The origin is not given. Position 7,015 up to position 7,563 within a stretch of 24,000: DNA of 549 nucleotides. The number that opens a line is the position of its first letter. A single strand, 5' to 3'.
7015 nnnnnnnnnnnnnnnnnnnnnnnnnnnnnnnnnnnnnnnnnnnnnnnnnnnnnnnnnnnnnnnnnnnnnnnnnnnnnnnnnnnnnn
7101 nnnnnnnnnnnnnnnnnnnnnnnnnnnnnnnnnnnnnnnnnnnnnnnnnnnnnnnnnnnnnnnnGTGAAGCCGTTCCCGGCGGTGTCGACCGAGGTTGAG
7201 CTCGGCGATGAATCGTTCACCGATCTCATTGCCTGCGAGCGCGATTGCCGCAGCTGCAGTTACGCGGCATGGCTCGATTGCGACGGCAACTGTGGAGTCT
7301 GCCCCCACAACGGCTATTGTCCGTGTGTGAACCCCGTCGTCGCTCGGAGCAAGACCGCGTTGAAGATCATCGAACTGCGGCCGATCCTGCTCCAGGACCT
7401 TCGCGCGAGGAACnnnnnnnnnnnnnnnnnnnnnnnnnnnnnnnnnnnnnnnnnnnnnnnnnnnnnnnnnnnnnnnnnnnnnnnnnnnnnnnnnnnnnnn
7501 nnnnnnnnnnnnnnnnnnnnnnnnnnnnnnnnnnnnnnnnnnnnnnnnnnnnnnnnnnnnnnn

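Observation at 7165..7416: Unrecognised 83-codon cysteine-rich ORF between secA and prfB, ending TAG directly against the prfB ATG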

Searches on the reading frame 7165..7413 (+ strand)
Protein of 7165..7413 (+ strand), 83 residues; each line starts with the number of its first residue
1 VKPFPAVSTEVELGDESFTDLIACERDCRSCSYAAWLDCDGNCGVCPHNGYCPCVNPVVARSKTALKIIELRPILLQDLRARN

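Call 3: search_protein_families(library=pfam, proteins=[window:7165-7413:+], max_evalue=10)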
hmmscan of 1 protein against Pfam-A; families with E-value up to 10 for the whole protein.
window:7165-7413:+ (83 aa): 0 families

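Call 4: search_protein_families(library=ncbifam, proteins=[window:7165-7413:+], max_evalue=10)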
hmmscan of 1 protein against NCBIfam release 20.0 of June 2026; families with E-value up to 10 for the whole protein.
window:7165-7413:+ (83 aa): 0 families
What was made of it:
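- On Any curated protein family (Pfam-A, NCBIfam, PHROGs) or solved structure: 0 Pfam and 0 NCBIfam families at E <= 10 for the window protein (calls 3, 4).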

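Call 6: find_homologous_proteins(query=window:7165-7413:+, max_evalue=1)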
Query window:7165-7413:+ (83 aa): 499 proteins with E <= 1 among 499 candidates; the best 120 are listed.
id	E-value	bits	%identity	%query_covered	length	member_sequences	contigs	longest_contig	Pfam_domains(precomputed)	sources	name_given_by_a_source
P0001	1.8e-51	189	99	100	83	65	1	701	-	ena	-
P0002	2.1e-44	167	88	100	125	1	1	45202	-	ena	-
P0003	1.5e-43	164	86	100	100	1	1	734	-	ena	-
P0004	3.8e-43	163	86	100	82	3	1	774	-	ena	-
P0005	8.1e-43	162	84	100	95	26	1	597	-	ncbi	-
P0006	3.8e-42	160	84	100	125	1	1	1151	-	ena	-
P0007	5.0e-42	159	86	96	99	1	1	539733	-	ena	-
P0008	8.1e-42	159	87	100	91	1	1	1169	-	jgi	jgi:hypothetical protein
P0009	8.3e-42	159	84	100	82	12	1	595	-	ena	-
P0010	9.7e-42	158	84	100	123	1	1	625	-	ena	-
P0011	1.2e-41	158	84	100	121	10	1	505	-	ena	-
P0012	1.3e-41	158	86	100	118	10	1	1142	-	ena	-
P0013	1.6e-41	158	85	99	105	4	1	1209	-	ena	-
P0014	1.6e-41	158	83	100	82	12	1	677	-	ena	-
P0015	1.6e-41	158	85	99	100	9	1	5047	-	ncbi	-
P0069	1.4e-36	142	88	83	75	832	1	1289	-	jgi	jgi:hypothetical protein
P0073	1.5e-36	142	85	87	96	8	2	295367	-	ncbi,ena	-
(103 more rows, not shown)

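Call 9: search_solved_structures(query=window:7165-7413:+, max_evalue=10)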
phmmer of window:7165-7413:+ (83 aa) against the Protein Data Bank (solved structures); distinct sequences matched with E-value up to 10: 6.
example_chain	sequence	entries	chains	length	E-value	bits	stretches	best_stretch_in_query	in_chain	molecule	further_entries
36rp_B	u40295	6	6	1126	0.29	14.7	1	27-74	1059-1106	DNA-directed RNA polymerase subunit Rpo2 | DNA-directed RNA polymerase subunit B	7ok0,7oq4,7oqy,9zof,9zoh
3flo_B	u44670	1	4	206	0.66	13.5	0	30-46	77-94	DNA polymerase alpha catalytic subunit A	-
2kgg_A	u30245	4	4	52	1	12.9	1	23-63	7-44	Histone demethylase JARID1A | Lysine-specific demethylase 5A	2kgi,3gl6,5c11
2pmz_B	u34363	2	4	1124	1.4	12.5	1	28-75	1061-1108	DNA-directed RNA polymerase subunit B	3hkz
2waq_B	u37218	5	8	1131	1.5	12.4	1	28-75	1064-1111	DNA-DIRECTED RNA POLYMERASE RPO2 SUBUNIT | DNA-DIRECTED RNA POLYMERASE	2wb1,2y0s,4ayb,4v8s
2ljs_A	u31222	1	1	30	5.3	10.6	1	23-52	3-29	Trypsin inhibitor 3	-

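Call 11: find_related_loci(query=A1, collection=genome_contigs, flank=5000)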
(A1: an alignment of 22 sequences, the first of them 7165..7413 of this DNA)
Query A1 (83 aa) in genome_contigs; peptide patterns used: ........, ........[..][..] (x = any residue, [..] = any of these).
599 stretches matched a pattern (row limit reached: there are more); 593 encode a relative of the query (tblastn E <= 1e-3); the best 80 are kept; 80 distinct loci.
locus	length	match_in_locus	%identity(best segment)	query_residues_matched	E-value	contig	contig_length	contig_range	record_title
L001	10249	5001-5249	99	1-83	9e-53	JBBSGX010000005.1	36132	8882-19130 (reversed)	MAG: Candidatus Limnocylindrales bacterium isolate LS2_sbin.52 LS2_sbin.52_K_527210_L_36132_cov_101.5121, whole genome s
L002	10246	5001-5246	82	1-83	6e-44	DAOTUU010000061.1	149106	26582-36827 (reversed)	MAG TPA_asm: Chloroflexota bacterium isolate F3_87 k223_206448, whole genome shotgun sequence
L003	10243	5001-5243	83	1-83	2e-43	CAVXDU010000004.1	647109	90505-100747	MAG: uncultured Chloroflexia bacterium isolate MFD02242.bin.2.271 genome assembly, contig: contig_3451, whole genome sho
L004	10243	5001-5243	84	1-82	2e-43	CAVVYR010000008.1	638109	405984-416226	MAG: uncultured Chloroflexia bacterium isolate MFD03804.bin.2.50 genome assembly, contig: contig_34110, whole genome sho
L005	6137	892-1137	80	1-83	2e-43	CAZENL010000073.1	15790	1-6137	MAG TPA_asm: uncultured Anaerolineaceae bacterium isolate binchicken_co54_452 genome assembly, contig: NODE_6633_length_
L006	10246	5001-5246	81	1-83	2e-43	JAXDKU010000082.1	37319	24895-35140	MAG: Chloroflexota bacterium isolate BP_601 scaffold_4068374, whole genome shotgun sequence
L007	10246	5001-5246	78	1-83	2e-43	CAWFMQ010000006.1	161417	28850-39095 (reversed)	MAG: uncultured Chloroflexia bacterium isolate MFD02134.bin.2.59 genome assembly, contig: contig_29848, whole genome sho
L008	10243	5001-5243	85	1-82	4e-43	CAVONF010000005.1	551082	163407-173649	MAG: uncultured Chloroflexia bacterium isolate MFD09779.bin.3.295 genome assembly, contig: contig_35783, whole genome sh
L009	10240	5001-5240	85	1-81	3e-43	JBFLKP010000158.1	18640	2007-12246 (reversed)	MAG: Candidatus Limnocylindrales bacterium isolate RS2.bin12 k97_217423, whole genome shotgun sequence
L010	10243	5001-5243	84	1-82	5e-43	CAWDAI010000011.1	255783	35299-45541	MAG: uncultured Chloroflexia bacterium isolate MFD01721.bin.1.20 genome assembly, contig: contig_41821, whole genome sho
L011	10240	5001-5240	84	1-81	9e-43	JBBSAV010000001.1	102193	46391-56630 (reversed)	MAG: Candidatus Limnocylindrales bacterium isolate La6_metabat2.046 La6_metabat2.046_K_2705601_L_102193_cov_14.2511, who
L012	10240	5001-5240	84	1-81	6e-43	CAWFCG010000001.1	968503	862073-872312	MAG: uncultured Chloroflexia bacterium isolate MFD04716.bin.1.249 genome assembly, contig: contig_10538, whole genome sh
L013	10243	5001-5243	84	1-82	9e-43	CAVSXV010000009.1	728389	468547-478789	MAG: uncultured Chloroflexia bacterium isolate MFD05684.bin.2.109 genome assembly, contig: contig_52211, whole genome sh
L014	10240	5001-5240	84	1-81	6e-43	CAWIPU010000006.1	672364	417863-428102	MAG: uncultured Chloroflexia bacterium isolate MFD01721.bin.1.359 genome assembly, contig: contig_27190, whole genome sh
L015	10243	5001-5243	84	1-82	9e-43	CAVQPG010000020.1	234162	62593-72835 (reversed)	MAG: uncultured Chloroflexia bacterium isolate MFD09779.bin.2.28 genome assembly, contig: contig_7801, whole genome shot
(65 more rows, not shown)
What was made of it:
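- Checked: at least 593 species-level genomes encode a relative (call 11);
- At least 593 species carry it (call 11).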

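Call 12: search_protein_representatives(protein=window:7165-7413:+)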
Query: 83 residues. Proteins with E-value up to 0.001 (for the whole library): 59; up to 1e-10: 34; up to 1e-30: 21. The best 59 are listed.
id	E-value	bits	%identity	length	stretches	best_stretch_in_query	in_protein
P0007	1.6e-42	159.3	86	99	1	1-81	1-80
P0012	4.3e-42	157.9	88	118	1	2-83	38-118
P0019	2.2e-41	155.7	86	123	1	2-82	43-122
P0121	4.9e-41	154.6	87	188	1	1-81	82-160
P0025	6.4e-41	154.2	86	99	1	7-82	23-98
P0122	1.9e-36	139.9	86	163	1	11-83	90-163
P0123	3.2e-36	139.2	87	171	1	14-83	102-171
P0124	1.4e-35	137.1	85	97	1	13-80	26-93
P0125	5.2e-35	135.3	83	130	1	13-83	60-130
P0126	1.3e-34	134.0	83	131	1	14-83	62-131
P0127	1.4e-34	133.9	82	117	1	12-83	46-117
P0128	1.5e-34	133.8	84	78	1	15-82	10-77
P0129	1.9e-34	133.5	83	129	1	14-83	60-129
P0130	2.5e-34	133.1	87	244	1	15-82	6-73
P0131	3.8e-34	132.5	86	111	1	16-81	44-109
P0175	4.6e-04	36.4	44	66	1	20-58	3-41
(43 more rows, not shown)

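Call 18: find_homologous_proteins(query=A2, max_evalue=0.01)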
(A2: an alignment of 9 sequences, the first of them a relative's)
Query A2 (9 sequences) (94 aa, profile of the alignment): 692 proteins with E <= 0.01 among 3486 candidates; the best 120 are listed.
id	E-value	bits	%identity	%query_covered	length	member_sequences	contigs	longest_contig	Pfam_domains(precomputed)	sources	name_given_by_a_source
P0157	1.2e-35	139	98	70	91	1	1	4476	-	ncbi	-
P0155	2.1e-34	135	94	69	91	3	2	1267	-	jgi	-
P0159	3.6e-34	134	80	85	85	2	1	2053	-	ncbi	-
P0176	4.6e-34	134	97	70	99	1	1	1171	-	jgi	jgi:hypothetical protein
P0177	5.3e-34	134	93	100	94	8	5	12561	-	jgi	jgi:hypothetical protein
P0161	8.0e-34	133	95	69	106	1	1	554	-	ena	-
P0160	8.4e-34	133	100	100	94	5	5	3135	-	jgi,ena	jgi:hypothetical protein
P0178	1.0e-33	133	97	100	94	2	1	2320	-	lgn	-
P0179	1.2e-33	132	95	100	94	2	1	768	-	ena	-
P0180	1.7e-33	132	89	100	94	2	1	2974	-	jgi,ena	jgi:hypothetical protein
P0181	2.6e-33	131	85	100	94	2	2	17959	-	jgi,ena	-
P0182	2.6e-33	131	89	76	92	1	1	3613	-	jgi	jgi:hypothetical protein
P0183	3.0e-33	131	93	100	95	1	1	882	-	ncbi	-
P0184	3.3e-33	131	80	84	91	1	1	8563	-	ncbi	ncbi:MAG: hypothetical protein ACRDF0_00360 [Candidatus Limnocylindria bacterium]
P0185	1.5e-32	129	92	69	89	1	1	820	-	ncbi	-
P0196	7.6e-31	123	44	64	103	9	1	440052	-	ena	-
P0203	2.0e-30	122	88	69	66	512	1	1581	-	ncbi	-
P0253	1.6e-28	116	46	64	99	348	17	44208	-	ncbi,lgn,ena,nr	ncbi:MAG TPA: hypothetical protein VLA59_01540 [Patescibacteria group bacterium]|nr:hypothetical pro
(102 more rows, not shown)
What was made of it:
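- There were 499 and 692 homologous clusters in two searches (calls 6, 18).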

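Call 20: find_encoding_contigs(protein=P0177, flank=5000, max_places=3)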
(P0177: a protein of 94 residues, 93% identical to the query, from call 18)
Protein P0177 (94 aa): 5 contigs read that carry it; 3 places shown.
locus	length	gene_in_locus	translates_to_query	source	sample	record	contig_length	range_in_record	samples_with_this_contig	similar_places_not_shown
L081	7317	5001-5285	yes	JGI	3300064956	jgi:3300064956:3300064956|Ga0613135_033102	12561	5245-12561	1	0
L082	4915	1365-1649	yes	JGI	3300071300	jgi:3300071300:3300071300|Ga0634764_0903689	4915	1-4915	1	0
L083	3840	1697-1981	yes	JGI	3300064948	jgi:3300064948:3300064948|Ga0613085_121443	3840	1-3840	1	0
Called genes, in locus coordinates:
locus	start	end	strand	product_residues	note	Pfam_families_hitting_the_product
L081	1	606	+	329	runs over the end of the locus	PF13793:Pribosyltran_N, PF00156:Pribosyltran, PF14572:Pribosyl_synth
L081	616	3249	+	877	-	PF07517:SecA_DEAD, PF01043:SecA_PP_bind, PF21090:P-loop_SecA, PF07516:SecA_SW, PF02810:SEC-C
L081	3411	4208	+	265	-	PF01790:LGT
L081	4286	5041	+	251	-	PF01790:LGT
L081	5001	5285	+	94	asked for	-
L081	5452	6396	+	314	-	PF03462:PCRF, PF00472:RF-1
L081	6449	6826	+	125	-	PF12732:YtxH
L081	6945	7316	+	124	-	?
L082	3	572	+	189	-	?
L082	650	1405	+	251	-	PF01790:LGT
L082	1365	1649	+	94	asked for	-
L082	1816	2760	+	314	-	PF03462:PCRF, PF00472:RF-1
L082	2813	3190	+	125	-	PF12732:YtxH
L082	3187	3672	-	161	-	PF20329:DUF6624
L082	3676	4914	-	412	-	?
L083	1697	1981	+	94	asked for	-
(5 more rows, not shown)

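Call 21: find_encoding_contigs(protein=P0196, flank=5000, max_places=2)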
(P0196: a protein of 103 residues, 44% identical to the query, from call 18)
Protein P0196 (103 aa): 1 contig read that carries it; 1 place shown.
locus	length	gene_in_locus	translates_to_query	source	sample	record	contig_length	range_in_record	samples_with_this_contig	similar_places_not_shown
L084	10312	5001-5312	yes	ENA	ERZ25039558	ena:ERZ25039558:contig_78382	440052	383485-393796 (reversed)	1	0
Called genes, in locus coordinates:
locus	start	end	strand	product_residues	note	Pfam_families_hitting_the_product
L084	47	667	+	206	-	PF13793:Pribosyltran_N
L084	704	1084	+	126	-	PF14572:Pribosyl_synth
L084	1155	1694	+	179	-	-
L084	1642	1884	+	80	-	-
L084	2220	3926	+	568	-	PF07517:SecA_DEAD, PF01043:SecA_PP_bind, PF21090:P-loop_SecA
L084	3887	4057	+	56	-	-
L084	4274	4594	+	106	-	PF07516:SecA_SW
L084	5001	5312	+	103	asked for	-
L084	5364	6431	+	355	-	PF03462:PCRF, PF00472:RF-1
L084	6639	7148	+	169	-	PF00005:ABC_tran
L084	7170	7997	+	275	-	-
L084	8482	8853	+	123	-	-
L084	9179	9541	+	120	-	PF03572:Peptidase_S41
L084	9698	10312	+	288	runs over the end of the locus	PF01668:SmpB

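Call 30: predict_structure(alignment_id=A3)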
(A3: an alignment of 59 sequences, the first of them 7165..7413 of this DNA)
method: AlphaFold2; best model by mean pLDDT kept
length: 83 residues; sequences in the alignment: 59
mean_pLDDT: 46.1   pTM: 0.18
mean pLDDT of the five models: 46.1, 44.7, 43.7, 42.4, 40.9
residues with pLDDT >= 90: 0; 70-90: 0; 50-70: 15; < 50: 68
segments of 3 or more residues with pLDDT < 50: 5-42, 44-52, 55-68, 70-73
pLDDT, mean of each block of 10 residues (from residue 1): 46 42 43 43 47 47 48 52 53
secondary structure, 60 per line:
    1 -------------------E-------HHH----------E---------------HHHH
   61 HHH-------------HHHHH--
elements in order: H57-63 H77-81

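Call 31: search_solved_structures(query=A3, max_evalue=10, show_alignments=3)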
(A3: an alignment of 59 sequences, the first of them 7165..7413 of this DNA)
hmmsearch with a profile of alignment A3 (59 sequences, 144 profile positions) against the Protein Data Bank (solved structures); distinct sequences matched with E-value up to 10: 2.
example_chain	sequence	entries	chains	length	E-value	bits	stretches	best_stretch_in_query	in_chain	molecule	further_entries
3w5f_A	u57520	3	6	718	3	10.9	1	60-84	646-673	Beta-galactosidase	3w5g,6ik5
6ik6_A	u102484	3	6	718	3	10.9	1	60-84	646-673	Beta-galactosidase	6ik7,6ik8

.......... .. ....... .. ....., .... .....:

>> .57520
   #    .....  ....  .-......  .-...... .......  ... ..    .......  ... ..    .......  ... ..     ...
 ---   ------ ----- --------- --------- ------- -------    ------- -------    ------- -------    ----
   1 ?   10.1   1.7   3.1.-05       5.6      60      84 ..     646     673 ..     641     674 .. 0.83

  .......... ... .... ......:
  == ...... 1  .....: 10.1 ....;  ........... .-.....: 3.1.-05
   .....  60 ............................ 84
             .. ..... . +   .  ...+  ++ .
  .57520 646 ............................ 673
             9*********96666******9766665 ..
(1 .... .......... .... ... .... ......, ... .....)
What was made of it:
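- On Any curated protein family (Pfam-A, NCBIfam, PHROGs) or solved structure: PDB profile best E = 3, to a beta-galactosidase fragment (calls 9, 31).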

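Call 32: search_protein_families(library=pfam, alignment_id=A3, max_evalue=10)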
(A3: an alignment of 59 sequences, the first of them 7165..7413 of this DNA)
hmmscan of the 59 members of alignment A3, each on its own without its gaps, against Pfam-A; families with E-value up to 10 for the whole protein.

A. member 1, window:7165-7413:+ (83 aa): 0 families

B. families by the number of members that match (of 59 scanned): 3 families
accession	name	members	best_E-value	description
PF09243.16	Rsm22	2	0.3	Mitochondrial small ribosomal subunit Rsm22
PF00232.24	Glyco_hydro_1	1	4e-10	Glycosyl hydrolase family 1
PF12669.12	FeoB_associated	1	6.9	FeoB-associated Cys-rich membrane protein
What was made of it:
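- On Any curated protein family (Pfam-A, NCBIfam, PHROGs) or solved structure: 59 members scanned: only stray hits, namely Rsm22 (E = 0.3) and FeoB_associated (E = 6.9), plus a GH1 hit from an over-extended gene call (call 32).
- On ZAS anti-sigma factor (zf-HC2): No zf-HC2 hit (calls 3, 32).
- On 2x[4Fe-4S] ferredoxin: No Fer4 hit in 59 members (call 32).
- On Radical SAM enzyme: The motif spacing is present twice, but the protein is 65-83 residues and gives no Radical_SAM hit (calls 3, 32).
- On CDGSH (mitoNEET) iron-sulfur domain: No zf-CDGSH hit (calls 3, 32).
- Closest known: RF2-dependent alternative ribosome rescue factors ArfA. Different: There is no sequence similarity and no Pfam hit at E <= 10 (calls 3, 32).
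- Closest known: Bacterial 2x[4Fe-4S] ferredoxins. Different: No Fer4-family hit for any of 59 members (call 32) and no PDB profile hit (call 31).
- Closest known: CXC / tesmin-type and pre-SET Zn3Cys9 cluster domains. Different: No profile hit (calls 3, 32).
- No Fer4, metallothionein or other metal-family profile hit, even at E <= 10, for 59 members (call 32).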

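Call 35: find_encoding_contigs(protein=P0175, flank=5000, max_places=3)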
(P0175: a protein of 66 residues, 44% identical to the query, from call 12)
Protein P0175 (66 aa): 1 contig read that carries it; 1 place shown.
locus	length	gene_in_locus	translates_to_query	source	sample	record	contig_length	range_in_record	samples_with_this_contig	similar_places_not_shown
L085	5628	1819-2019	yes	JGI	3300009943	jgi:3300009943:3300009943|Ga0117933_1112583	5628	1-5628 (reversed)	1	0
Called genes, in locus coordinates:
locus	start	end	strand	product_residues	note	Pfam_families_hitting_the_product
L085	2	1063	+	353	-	?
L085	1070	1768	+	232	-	PF04493:Endonuclease_5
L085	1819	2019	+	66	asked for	-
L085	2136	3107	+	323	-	PF03462:PCRF, PF00472:RF-1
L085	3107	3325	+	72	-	-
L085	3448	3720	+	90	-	-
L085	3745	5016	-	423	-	PF00709:Adenylsucc_synt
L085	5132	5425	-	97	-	PF13451:zf_Tbcl, PF23477:zf_Tbcl_2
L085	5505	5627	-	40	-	?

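Call 36: find_encoding_contigs(protein=P0253, flank=6000, max_places=2)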
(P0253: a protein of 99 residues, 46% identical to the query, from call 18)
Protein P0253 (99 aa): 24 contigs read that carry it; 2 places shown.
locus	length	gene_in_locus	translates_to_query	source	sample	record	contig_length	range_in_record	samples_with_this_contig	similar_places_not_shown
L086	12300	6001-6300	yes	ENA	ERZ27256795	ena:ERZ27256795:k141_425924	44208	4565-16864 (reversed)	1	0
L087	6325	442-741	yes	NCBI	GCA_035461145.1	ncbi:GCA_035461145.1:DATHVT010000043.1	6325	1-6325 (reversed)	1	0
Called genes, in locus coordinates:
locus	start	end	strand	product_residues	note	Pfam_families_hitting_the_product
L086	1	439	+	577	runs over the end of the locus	PF02129:Peptidase_S15 (weak), PF00326:Peptidase_S9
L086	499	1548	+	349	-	PF13793:Pribosyltran_N, PF00156:Pribosyltran (weak), PF14572:Pribosyl_synth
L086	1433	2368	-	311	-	PF12974:Phosphonate-bd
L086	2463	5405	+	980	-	PF07517:SecA_DEAD, PF01043:SecA_PP_bind, PF21090:P-loop_SecA, PF07516:SecA_SW, PF02810:SEC-C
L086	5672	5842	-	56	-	-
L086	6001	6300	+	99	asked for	-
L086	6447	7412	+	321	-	PF03462:PCRF, PF00472:RF-1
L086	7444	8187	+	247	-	PF00005:ABC_tran, PF13304:AAA_21 (faint)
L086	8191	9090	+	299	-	PF18075:FtsX_ECD, PF02687:FtsX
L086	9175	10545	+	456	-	PF22694:CtpB_N-like, PF13180:PDZ_2, PF17820:PDZ_6, PF03572:Peptidase_S41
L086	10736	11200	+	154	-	PF01668:SmpB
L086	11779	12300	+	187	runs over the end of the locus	-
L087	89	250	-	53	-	-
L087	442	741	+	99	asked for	-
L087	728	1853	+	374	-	PF03462:PCRF, PF00472:RF-1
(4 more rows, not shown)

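Call 39: find_homologous_proteins(query=P0175, max_evalue=1)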
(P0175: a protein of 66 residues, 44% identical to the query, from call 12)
Query P0175 (66 aa): 1 proteins with E <= 1 among 1 candidates.
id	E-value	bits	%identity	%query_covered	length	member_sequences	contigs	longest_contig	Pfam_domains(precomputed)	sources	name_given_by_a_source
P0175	6.1e-39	149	100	100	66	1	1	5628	-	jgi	-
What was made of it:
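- Tried and rejected: It is a singleton (call 39).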

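Call 42: find_related_loci(query=A2, collection=metagenome_contigs, flank=3000)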
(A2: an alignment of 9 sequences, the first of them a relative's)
Query A2 (94 aa) in metagenome_contigs; peptide patterns used: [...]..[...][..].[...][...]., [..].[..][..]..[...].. (x = any residue, [..] = any of these).
475 stretches matched a pattern; 391 encode a relative of the query (tblastn E <= 1e-3); the best 80 are kept; 80 distinct loci.
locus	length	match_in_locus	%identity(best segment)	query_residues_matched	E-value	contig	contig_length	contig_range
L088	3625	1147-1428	95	1-94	8e-59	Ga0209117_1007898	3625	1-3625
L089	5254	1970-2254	93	1-94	3e-57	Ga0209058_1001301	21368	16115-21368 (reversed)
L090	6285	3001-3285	93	1-94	3e-57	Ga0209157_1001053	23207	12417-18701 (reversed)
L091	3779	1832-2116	92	1-94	4e-56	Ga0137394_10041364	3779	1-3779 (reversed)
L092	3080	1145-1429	92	1-94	4e-56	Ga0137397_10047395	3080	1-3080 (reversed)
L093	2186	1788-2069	86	1-94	7e-53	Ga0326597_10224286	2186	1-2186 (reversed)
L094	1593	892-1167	85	3-94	1e-52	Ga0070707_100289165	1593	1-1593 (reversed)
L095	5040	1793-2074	85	1-94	2e-50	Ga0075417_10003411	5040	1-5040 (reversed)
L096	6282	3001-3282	84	1-94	1e-48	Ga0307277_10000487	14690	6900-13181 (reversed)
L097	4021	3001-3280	80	1-94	3e-46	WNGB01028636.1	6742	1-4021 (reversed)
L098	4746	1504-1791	77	1-94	4e-46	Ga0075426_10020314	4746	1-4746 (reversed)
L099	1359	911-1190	80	1-94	3e-47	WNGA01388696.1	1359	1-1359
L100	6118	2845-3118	78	2-94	1e-45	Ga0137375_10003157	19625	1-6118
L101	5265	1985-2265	100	1-94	1e-47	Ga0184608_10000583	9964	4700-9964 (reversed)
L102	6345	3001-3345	67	3-94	2e-44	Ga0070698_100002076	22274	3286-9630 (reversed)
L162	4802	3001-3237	85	16-92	6e-42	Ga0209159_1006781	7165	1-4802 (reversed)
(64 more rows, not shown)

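Call 57: predict_structure(alignment_id=A5)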
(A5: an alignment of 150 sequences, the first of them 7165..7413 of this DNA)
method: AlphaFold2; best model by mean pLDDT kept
length: 83 residues; sequences in the alignment: 150
mean_pLDDT: 51.0   pTM: 0.20
mean pLDDT of the five models: 51.0, 45.8, 44.8, 43.0, 40.4
residues with pLDDT >= 90: 0; 70-90: 0; 50-70: 53; < 50: 30
segments of 3 or more residues with pLDDT < 50: 7-15, 58-61, 65-68, 70-73
pLDDT, mean of each block of 10 residues (from residue 1): 47 49 52 52 53 52 49 53 53
secondary structure, 60 per line:
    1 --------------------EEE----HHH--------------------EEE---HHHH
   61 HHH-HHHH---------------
elements in order: E21-23 E51-53 H57-63 H65-68
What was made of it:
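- On Metal-binding protein (generic: Zn or Fe-S): AlphaFold2 models are too poor (pLDDT 46 and 51; calls 30, 57) even to inspect the geometry.
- AlphaFold2 gave no confident model (pLDDT 46 and 51; calls 30, 57), so no structural support exists.
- Tried and rejected: AlphaFold2 with a 59-sequence and then a 150-sequence alignment gave pLDDT 46 and 51 (calls 30, 57).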
